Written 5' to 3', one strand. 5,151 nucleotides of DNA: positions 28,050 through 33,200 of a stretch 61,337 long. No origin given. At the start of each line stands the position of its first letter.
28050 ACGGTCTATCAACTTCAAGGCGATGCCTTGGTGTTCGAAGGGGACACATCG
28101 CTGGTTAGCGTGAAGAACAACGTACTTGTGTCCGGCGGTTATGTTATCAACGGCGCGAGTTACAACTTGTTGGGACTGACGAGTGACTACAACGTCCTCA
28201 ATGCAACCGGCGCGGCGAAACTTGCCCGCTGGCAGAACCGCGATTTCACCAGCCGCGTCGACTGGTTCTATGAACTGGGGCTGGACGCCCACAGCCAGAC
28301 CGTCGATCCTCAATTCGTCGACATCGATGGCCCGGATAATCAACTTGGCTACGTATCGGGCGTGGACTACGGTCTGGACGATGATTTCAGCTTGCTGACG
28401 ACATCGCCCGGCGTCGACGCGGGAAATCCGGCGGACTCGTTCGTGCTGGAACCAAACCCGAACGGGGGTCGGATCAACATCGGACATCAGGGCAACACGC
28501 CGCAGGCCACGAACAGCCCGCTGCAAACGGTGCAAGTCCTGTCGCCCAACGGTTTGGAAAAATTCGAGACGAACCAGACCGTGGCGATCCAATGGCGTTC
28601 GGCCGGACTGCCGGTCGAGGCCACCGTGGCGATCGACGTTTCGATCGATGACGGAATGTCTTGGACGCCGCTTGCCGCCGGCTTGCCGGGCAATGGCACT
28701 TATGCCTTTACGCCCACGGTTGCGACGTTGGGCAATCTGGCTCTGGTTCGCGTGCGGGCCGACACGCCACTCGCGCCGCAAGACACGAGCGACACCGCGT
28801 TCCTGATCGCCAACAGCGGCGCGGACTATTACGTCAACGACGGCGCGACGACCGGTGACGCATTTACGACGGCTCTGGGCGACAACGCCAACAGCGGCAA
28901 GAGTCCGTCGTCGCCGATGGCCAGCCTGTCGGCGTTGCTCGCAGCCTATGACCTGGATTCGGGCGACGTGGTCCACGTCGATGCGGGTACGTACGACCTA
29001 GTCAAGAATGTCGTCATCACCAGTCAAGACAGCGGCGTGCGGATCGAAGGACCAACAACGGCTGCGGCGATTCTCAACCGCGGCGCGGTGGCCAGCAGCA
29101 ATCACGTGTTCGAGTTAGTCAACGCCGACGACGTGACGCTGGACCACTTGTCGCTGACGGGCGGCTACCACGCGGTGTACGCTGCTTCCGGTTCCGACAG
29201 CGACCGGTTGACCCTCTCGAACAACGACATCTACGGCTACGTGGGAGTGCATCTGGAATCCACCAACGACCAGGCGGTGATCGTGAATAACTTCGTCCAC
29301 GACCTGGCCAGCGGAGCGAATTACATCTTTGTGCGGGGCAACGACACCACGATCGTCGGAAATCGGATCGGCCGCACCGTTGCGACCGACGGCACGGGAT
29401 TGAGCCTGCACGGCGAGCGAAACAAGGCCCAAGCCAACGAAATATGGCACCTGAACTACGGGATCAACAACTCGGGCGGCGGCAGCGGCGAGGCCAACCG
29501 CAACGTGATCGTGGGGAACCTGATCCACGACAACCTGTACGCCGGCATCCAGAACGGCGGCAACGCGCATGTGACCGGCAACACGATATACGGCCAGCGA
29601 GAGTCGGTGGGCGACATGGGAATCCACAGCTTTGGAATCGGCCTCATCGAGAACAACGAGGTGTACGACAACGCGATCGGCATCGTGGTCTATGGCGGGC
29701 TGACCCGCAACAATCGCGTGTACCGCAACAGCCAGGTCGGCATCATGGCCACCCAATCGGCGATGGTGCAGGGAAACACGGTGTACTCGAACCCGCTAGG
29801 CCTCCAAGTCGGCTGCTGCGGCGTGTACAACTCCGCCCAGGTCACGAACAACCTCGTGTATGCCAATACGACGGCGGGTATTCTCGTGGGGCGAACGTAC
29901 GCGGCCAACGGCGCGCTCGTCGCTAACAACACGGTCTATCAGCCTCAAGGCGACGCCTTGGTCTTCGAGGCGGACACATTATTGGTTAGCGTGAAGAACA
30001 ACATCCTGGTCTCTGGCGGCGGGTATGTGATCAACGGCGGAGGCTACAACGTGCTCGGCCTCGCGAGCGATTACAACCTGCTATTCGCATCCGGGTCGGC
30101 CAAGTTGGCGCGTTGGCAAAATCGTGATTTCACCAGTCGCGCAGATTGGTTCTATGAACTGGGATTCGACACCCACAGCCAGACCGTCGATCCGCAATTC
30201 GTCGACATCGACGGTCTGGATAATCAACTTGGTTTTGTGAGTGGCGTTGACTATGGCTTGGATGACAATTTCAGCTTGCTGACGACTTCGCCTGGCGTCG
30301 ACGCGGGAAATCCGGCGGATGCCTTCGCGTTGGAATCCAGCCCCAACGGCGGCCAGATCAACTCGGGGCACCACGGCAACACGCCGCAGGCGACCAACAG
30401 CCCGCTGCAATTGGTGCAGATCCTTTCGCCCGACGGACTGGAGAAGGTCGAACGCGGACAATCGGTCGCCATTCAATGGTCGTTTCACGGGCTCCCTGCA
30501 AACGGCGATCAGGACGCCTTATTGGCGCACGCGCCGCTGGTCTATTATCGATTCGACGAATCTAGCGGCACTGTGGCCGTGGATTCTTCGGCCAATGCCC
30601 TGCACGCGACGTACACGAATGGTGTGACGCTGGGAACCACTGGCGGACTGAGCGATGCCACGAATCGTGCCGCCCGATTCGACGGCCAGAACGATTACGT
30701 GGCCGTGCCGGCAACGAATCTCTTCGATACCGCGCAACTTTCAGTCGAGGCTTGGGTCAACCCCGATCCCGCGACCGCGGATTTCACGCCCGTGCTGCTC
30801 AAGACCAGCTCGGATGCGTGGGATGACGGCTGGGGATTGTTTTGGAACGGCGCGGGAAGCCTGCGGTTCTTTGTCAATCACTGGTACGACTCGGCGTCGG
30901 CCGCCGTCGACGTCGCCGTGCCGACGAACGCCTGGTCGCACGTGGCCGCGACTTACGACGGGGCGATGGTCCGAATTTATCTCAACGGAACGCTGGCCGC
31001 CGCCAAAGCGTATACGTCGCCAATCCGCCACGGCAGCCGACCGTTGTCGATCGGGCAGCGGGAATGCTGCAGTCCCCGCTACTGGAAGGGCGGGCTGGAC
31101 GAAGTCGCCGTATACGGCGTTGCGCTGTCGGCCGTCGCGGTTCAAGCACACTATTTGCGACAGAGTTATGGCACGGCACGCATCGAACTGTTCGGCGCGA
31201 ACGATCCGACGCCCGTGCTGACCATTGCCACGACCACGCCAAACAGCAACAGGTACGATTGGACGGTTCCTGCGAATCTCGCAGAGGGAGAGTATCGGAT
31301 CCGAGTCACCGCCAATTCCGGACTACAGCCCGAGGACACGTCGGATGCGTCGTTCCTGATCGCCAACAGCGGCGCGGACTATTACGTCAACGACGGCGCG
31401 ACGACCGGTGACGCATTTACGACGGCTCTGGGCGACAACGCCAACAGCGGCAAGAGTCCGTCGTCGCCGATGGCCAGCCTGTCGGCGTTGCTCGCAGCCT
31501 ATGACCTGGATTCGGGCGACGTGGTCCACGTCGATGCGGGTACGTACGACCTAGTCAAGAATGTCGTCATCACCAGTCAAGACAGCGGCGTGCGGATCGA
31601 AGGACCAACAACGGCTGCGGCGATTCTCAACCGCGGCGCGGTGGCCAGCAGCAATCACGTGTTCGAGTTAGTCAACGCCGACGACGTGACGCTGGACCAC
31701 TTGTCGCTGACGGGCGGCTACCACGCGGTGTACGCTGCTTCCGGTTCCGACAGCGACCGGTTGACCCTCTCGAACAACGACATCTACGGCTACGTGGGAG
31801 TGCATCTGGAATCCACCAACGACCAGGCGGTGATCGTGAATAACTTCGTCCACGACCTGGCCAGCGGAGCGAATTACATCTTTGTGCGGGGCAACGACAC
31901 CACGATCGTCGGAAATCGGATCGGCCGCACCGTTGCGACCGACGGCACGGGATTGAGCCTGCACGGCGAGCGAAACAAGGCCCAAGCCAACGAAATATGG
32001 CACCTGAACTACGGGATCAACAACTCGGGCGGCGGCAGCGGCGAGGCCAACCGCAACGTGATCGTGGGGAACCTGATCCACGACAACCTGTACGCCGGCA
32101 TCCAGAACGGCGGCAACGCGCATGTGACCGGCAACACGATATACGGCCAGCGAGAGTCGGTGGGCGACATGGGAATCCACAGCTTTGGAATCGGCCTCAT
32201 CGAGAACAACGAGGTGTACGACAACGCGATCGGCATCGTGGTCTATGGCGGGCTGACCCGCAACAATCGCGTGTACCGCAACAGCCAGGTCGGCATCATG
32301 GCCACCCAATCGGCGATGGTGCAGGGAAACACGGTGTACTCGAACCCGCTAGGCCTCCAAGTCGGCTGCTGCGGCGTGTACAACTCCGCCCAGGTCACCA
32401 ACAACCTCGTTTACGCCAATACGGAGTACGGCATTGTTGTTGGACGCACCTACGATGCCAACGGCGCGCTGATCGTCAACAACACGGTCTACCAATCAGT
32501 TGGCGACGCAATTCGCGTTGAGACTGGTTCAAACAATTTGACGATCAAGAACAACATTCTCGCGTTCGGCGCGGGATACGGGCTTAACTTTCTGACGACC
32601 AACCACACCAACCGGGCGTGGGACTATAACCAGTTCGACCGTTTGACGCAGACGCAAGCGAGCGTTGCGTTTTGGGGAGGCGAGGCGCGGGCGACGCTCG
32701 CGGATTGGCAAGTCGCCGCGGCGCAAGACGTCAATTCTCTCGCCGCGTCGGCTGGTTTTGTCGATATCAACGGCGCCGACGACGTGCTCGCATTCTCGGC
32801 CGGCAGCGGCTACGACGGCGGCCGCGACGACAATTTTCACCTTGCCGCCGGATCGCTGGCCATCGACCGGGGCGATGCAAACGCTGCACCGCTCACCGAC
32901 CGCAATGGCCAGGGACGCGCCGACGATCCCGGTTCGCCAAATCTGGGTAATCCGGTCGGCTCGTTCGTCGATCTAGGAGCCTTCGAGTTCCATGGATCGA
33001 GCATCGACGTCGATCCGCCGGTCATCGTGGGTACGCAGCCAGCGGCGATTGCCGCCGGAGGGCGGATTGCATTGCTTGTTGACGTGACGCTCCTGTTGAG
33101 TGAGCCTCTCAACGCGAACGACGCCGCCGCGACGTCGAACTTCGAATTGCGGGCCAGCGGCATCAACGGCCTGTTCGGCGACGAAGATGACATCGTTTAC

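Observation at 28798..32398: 1,048-bp perfect, in-frame direct repeat inside the giant gene with razor-sharp boundaries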

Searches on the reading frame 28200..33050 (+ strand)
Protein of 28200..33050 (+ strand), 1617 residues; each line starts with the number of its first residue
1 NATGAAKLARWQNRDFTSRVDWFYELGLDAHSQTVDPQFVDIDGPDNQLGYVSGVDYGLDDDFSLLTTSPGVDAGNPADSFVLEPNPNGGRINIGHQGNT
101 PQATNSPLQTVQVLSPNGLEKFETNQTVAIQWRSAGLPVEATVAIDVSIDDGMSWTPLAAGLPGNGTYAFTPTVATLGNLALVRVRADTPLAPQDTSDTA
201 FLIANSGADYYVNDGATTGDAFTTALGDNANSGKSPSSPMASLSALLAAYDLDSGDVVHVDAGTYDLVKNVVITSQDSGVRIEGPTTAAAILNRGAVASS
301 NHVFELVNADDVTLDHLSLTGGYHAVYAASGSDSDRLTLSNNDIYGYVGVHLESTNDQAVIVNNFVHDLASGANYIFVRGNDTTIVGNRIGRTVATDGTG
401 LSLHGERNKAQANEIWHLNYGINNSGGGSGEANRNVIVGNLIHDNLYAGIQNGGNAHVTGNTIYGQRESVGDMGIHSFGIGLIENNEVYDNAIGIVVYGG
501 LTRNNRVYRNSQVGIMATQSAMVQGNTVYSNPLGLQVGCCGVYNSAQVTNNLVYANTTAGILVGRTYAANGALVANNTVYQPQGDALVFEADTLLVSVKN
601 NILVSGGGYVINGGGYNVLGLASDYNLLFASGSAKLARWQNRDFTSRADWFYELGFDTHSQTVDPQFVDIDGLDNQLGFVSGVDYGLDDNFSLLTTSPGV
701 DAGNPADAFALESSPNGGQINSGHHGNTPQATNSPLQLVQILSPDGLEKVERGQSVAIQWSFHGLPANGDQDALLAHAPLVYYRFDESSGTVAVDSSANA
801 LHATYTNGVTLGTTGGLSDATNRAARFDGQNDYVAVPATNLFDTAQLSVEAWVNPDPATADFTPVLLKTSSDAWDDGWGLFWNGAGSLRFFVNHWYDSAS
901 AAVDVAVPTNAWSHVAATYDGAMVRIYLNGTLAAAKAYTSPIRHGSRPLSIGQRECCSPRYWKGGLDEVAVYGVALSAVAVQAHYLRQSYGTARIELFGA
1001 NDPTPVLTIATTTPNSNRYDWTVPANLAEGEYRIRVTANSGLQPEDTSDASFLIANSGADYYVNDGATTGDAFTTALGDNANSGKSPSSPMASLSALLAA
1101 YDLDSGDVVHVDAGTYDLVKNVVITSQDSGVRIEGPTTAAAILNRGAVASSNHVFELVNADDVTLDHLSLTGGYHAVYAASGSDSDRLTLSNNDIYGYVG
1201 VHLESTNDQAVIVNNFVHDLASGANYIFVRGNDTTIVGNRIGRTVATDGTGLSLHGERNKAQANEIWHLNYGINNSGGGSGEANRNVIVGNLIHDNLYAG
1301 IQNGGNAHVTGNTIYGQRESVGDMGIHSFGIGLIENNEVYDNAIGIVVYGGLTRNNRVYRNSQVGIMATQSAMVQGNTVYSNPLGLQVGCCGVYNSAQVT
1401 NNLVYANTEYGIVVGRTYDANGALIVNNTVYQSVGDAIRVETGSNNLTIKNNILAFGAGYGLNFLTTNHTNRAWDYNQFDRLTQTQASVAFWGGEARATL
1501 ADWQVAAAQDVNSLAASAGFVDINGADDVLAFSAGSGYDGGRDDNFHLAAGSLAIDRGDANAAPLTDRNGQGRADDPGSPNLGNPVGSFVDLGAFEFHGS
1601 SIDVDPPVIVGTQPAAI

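Call 14: find_homologous_proteins(query=window:28200-33050:+, max_evalue=1e-20)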
Query window:28200-33050:+ (1617 aa): 123 proteins with E <= 1e-20 among 8000 candidates; the best 120 are listed.
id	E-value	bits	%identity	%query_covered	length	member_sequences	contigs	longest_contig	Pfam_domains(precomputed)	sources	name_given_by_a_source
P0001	0.0e+0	1339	44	54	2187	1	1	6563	PF13229.13,PF10342.16,PF13385.14,PF05048.20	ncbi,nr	ncbi:MAG TPA: right-handed parallel beta-helix repeat-containing protein, partial [Lacipirellulaceae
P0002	0.0e+0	1237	46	36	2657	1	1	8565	PF13229.13,PF00404.25,PF12819.14,PF05048.20,PF11721.15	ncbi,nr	ncbi:MAG: right-handed parallel beta-helix repeat-containing protein, partial [Planctomycetes bacter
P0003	0.0e+0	1217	38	89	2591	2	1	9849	PF13229.13,PF13205.13,PF00404.25,PF10342.16,PF13385.14,PF05048.20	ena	-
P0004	0.0e+0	1205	39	57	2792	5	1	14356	PF13229.13,PF17963.8,PF07691.18,PF00404.25,PF10342.16,PF13385.14,PF18957.7,PF00028.24,PF24908.1,PF05345.19,PF19077.7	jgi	jgi:hypothetical protein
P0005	0.0e+0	1168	42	54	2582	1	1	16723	PF13229.13,PF00404.25,PF13385.14,PF05048.20,PF11721.15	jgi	jgi:hypothetical protein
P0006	0.0e+0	1130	45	57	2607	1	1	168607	PF13229.13,PF10342.16,PF25275.2,PF13385.14,PF18957.7,PF00028.24,PF03443.21,PF05345.19,PF19077.7,PF05048.20,PF18911.7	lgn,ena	-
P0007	2.3e-298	1011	46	53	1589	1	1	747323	PF13229.13,PF25275.2,PF13385.14,PF05048.20,PF11721.15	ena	-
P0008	3.7e-298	1010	47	43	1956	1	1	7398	PF13229.13,PF13205.13,PF05048.20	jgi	jgi:parallel beta-helix repeat protein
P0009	6.4e-293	993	36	39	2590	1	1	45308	PF13229.13,PF07691.18,PF10342.16,PF05048.20,PF11721.15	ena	-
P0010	3.7e-292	991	42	40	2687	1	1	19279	PF13229.13,PF07691.18,PF13385.14,PF05048.20,PF11721.15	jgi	jgi:hypothetical protein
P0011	6.3e-287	973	43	38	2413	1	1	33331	PF13229.13,PF05048.20,PF11721.15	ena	-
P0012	9.9e-273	926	38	34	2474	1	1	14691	PF13229.13,PF12819.14,PF25275.2,PF05048.20,PF11721.15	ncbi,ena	-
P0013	2.2e-270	918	38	42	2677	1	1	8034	PF13229.13,PF10342.16,PF05048.20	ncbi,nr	ncbi:MAG TPA: right-handed parallel beta-helix repeat-containing protein, partial [Pirellulales bact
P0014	1.2e-264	899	37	39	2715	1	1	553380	PF13229.13,PF07691.18,PF13205.13,PF10342.16,PF05048.20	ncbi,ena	-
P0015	2.5e-263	895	50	47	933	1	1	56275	PF13229.13,PF05048.20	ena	-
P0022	2.3e-239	816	42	35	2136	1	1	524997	PF13229.13,PF10342.16,PF18957.7,PF05345.19,PF05048.20,PF18911.7,PF11721.15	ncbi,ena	-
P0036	3.7e-204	699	43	35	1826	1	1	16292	PF13229.13,PF00354.25,PF25275.2,PF13385.14,PF05048.20,PF11721.15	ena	-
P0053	5.3e-167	576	41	34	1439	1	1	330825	PF13229.13,PF12819.14,PF05048.20,PF11721.15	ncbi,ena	-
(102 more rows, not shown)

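Call 29: find_encoding_contigs(protein=P0022, flank=3000, max_places=2)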
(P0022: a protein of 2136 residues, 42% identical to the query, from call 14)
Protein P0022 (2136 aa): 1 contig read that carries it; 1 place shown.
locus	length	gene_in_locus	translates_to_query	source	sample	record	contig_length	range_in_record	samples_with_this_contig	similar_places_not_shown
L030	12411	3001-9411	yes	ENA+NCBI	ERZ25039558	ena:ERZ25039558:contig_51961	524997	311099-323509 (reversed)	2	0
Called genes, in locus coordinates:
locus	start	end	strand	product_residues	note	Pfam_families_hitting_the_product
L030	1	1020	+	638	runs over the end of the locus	PF05048:NosD (faint), PF13229:Beta_helix (weak)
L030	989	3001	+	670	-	PF10342:Kre9_KNH (weak), PF13229:Beta_helix, PF05048:NosD (weak), PF13229:Beta_helix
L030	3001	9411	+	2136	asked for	PF10342:Kre9_KNH, PF05048:NosD, PF13229:Beta_helix, PF05048:NosD (weak), PF11721:Malectin, PF05048:NosD, PF13229:Beta_helix, PF05345:He_PIG, +4 more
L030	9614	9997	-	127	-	-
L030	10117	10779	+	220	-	PF05345:He_PIG, PF16640:Big_3_5, PF18676:MBG_2 (weak)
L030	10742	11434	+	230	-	PF18676:MBG_2 (weak), PF00404:Dockerin_1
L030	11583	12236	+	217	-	-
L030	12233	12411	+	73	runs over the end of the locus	-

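Call 30: find_encoding_contigs(protein=P0036, flank=3000, max_places=2)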
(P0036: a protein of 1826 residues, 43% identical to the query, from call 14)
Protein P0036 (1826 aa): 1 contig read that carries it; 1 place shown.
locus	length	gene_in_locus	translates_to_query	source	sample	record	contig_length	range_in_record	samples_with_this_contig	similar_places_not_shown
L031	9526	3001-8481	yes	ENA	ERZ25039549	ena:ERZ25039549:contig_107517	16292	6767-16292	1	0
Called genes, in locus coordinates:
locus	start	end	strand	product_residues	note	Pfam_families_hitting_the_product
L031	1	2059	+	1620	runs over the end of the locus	PF00082:Peptidase_S8, PF04151:PPC, PF05048:NosD, PF13229:Beta_helix, PF05048:NosD, PF13229:Beta_helix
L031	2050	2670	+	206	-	PF05048:NosD, PF13229:Beta_helix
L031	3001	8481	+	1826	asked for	PF00354:Pentaxin, PF13385:Laminin_G_3, PF13229:Beta_helix, PF13229:Beta_helix, PF25275:Golvesin_C, PF11721:Malectin, PF13229:Beta_helix, PF05048:NosD, +4 more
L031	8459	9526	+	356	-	?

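Call 31: find_encoding_contigs(protein=P0053, flank=3000, max_places=2)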
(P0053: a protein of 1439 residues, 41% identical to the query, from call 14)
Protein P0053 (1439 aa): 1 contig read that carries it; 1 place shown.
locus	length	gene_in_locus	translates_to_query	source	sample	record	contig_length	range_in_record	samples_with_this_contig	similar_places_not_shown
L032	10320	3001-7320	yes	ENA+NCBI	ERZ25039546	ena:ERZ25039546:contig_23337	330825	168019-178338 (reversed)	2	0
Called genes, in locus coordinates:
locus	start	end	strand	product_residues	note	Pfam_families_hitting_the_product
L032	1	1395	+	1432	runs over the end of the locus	PF05048:NosD, PF13229:Beta_helix, PF05048:NosD (weak), PF13229:Beta_helix (weak)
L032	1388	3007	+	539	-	PF05048:NosD, PF13229:Beta_helix, PF10342:Kre9_KNH (weak)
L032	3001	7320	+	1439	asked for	PF05048:NosD, PF13229:Beta_helix, PF05048:NosD, PF13229:Beta_helix, PF13229:Beta_helix, PF11721:Malectin, PF05048:NosD, PF13229:Beta_helix, +4 more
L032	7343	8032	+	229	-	-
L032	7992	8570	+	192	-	-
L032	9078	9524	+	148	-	-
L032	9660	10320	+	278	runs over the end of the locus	PF07638:Sigma70_ECF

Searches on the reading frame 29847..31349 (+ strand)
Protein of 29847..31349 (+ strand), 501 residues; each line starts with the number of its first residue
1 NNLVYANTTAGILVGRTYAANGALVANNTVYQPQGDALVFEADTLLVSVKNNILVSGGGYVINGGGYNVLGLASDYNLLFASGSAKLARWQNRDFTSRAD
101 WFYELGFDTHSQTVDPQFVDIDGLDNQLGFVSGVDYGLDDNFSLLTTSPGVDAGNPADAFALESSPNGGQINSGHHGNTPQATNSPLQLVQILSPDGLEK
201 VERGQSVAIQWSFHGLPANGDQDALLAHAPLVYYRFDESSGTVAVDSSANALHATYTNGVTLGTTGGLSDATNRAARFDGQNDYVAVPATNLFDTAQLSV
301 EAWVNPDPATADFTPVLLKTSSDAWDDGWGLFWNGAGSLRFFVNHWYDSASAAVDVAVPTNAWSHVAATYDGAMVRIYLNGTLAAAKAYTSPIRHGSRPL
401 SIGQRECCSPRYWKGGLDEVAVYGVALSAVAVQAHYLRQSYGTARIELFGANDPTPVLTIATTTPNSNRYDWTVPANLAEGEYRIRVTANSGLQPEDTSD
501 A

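Call 20: find_related_loci(query=window:29847-31349:+, collection=genome_contigs, flank=10000)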
Query window:29847-31349:+ (501 aa) in genome_contigs; peptide patterns used: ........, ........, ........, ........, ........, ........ (x = any residue, [..] = any of these).
54 stretches matched a pattern; 21 encode a relative of the query (tblastn E <= 1e-3); 20 distinct loci.
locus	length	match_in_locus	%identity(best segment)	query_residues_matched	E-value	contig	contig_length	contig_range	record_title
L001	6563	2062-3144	50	135-501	1e-112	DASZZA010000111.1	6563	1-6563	MAG TPA_asm: Lacipirellulaceae bacterium isolate SMAG_U6224 k141_327417, whole genome shotgun sequence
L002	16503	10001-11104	45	137-500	1e-89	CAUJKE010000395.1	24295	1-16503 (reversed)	MAG: Planctomycetota bacterium isolate KLAP142 genome assembly, contig: KLAP142_239727, whole genome shotgun sequence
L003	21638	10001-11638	37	1-500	7e-81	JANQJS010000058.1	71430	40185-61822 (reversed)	MAG: Sedimentisphaerales bacterium isolate PL25a_bin.123 k99_2634581, whole genome shotgun sequence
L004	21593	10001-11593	34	1-500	4e-78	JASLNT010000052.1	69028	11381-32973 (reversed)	MAG: Phycisphaerae bacterium isolate Arabian11_MAG_18 c_000000738452, whole genome shotgun sequence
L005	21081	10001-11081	48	135-500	2e-83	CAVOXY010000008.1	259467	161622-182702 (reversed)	MAG: uncultured Planctomycetota bacterium isolate MFD09964.bin.2.83 genome assembly, contig: contig_14302, whole genome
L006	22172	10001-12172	51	1-501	4e-64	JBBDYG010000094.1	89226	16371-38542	MAG: Pirellulales bacterium isolate LejiaD_59_32 Lejia_D_508_length_89226_cov_20, whole genome shotgun sequence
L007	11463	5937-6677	44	2-216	1e-49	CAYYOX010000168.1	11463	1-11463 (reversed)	MAG TPA_asm: uncultured Planctomycetaceae bacterium isolate SRP179991_co3_33 genome assembly, contig: NODE_1466_length_1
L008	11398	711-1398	45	1-231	1e-48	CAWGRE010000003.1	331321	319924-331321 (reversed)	MAG: uncultured Acidobacteriota bacterium isolate MFD06714.bin.1.68 genome assembly, contig: contig_17206, whole genome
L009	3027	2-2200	35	1-500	1e-41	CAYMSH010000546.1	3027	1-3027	MAG TPA_asm: uncultured Planctomycetaceae bacterium isolate binchicken_co141_31 genome assembly, contig: NODE_101204_len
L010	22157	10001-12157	43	1-453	2e-38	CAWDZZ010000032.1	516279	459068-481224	MAG: uncultured Isosphaeraceae bacterium isolate MFD05521.bin.2.25 genome assembly, contig: contig_7861, whole genome sh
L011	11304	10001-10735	37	1-214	5e-35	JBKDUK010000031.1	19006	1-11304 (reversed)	MAG: Planctomycetaceae bacterium isolate samp_4355_maxbin_574 samp_4355_84768, whole genome shotgun sequence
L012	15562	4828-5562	38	1-231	3e-34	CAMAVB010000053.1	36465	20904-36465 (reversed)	MAG: Candidatus Kuenenia stuttgartiensis isolate LH-05nov19-79 genome assembly, contig: LH-05nov19-C2032, whole genome s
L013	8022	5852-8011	36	1-214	5e-34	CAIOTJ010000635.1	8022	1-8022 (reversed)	MAG: uncultured Planctomycetaceae bacterium isolate ErkenSummer_bin-1745 genome assembly, contig: bin-1745:635/718, whol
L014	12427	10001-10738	36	1-214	1e-31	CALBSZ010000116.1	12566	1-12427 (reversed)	MAG TPA_asm: uncultured Planctomycetaceae bacterium isolate SRR7515931_bin.40_CONCOCT_v1.1_MAG genome assembly, contig:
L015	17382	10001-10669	47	1-216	1e-52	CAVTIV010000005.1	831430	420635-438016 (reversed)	MAG: Pirellulaceae bacterium isolate MFD05684.bin.2.243 genome assembly, contig: contig_16, whole genome shotgun sequenc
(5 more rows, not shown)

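Call 21: find_related_loci(query=window:29847-31349:+, collection=metagenome_contigs, flank=10000)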
Query window:29847-31349:+ (501 aa) in metagenome_contigs; peptide patterns used: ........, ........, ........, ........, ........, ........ (x = any residue, [..] = any of these).
43 stretches matched a pattern; 9 encode a relative of the query (tblastn E <= 1e-3); 9 distinct loci.
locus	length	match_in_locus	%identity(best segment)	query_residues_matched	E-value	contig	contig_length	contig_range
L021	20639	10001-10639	52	1-216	3e-64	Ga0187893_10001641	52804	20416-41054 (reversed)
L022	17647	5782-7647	46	1-500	6e-51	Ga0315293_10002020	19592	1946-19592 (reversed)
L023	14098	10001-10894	37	1-490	1e-35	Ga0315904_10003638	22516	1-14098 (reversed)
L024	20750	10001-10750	35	1-219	7e-32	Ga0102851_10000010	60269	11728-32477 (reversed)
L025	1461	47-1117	44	1-216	3e-27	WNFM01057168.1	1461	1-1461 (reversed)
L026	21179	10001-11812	49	1-500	3e-56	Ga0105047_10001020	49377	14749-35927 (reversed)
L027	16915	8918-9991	45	1-216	7e-34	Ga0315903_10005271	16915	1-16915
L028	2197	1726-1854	60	91-132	6e-9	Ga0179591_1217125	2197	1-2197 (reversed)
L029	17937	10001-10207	42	432-501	1e-7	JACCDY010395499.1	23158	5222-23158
